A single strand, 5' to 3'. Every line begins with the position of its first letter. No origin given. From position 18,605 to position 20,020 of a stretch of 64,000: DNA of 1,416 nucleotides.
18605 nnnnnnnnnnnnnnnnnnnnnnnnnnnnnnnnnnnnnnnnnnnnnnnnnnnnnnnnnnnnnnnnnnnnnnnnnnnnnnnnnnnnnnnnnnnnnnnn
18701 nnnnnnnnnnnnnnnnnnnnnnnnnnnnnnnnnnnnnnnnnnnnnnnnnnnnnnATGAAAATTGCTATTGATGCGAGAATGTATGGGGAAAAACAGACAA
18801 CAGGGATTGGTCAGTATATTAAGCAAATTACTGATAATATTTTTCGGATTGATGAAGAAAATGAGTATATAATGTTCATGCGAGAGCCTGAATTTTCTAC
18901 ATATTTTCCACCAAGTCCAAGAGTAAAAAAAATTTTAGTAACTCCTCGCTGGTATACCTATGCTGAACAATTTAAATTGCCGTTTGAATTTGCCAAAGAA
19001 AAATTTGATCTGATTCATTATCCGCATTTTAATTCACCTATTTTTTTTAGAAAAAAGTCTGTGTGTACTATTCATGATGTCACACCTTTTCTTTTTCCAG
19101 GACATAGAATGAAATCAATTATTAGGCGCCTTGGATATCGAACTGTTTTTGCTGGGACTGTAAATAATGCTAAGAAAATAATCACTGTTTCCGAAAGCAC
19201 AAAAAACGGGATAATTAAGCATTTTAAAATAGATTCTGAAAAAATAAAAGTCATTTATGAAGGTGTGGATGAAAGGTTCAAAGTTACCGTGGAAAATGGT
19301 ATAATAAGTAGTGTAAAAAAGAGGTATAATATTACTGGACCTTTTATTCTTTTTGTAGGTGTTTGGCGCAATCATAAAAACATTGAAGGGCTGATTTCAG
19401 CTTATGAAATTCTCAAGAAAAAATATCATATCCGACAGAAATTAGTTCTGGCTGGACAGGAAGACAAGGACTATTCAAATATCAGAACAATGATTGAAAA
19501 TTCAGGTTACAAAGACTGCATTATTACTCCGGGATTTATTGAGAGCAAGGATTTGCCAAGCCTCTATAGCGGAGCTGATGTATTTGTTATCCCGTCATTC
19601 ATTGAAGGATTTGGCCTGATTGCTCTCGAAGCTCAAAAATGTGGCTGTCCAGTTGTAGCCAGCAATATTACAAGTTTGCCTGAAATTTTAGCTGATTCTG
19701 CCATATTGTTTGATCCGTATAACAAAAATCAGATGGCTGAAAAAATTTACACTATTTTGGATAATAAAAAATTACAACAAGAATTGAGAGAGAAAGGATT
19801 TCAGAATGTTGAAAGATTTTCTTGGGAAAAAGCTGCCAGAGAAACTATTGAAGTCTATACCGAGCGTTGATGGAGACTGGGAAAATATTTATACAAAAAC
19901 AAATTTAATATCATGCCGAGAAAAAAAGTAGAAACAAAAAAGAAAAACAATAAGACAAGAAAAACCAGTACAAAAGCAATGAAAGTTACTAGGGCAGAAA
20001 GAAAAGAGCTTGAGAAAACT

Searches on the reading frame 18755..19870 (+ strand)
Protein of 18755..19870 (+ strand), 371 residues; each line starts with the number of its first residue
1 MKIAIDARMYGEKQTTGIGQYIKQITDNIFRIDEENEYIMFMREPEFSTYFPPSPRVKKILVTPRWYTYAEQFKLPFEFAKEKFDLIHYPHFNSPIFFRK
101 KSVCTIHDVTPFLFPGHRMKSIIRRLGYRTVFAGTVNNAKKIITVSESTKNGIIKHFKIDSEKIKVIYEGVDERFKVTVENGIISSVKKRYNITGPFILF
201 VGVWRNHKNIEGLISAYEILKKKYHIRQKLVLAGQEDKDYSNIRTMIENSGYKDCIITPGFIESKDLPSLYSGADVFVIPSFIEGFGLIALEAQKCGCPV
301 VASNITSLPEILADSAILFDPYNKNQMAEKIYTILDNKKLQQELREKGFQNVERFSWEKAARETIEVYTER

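Call 11: search_protein_families(library=pfam, proteins=[window:18755-19870:+])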
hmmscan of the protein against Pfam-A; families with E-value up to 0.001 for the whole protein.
window:18755-19870:+ (371 aa): 6 families
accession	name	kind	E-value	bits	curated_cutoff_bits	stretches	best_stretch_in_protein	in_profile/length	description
PF00534.26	Glycos_transf_1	-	6.8e-38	130.3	26.4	1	194-349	14-170/172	Glycosyl transferases group 1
PF13692.12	Glyco_trans_1_4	-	5.1e-28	98.6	27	1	196-337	2-142/142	Glycosyl transferases group 1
PF13439.12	Glyco_transf_4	-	7.8e-17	62.3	28.5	1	52-173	41-168/170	Glycosyltransferase Family 4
PF20706.3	GT4-conflict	-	1.5e-11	44.4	26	1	198-362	200-383/385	Family 4 Glycosyltransferase in conflict systems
PF00982.27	Glyco_transf_20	-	9.3e-07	28.4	32.5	1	262-352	360-455/473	Glycosyltransferase family 20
PF13524.12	Glyco_trans_1_2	-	0.00016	22.1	25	1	256-363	29-141/144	Glycosyl transferase-like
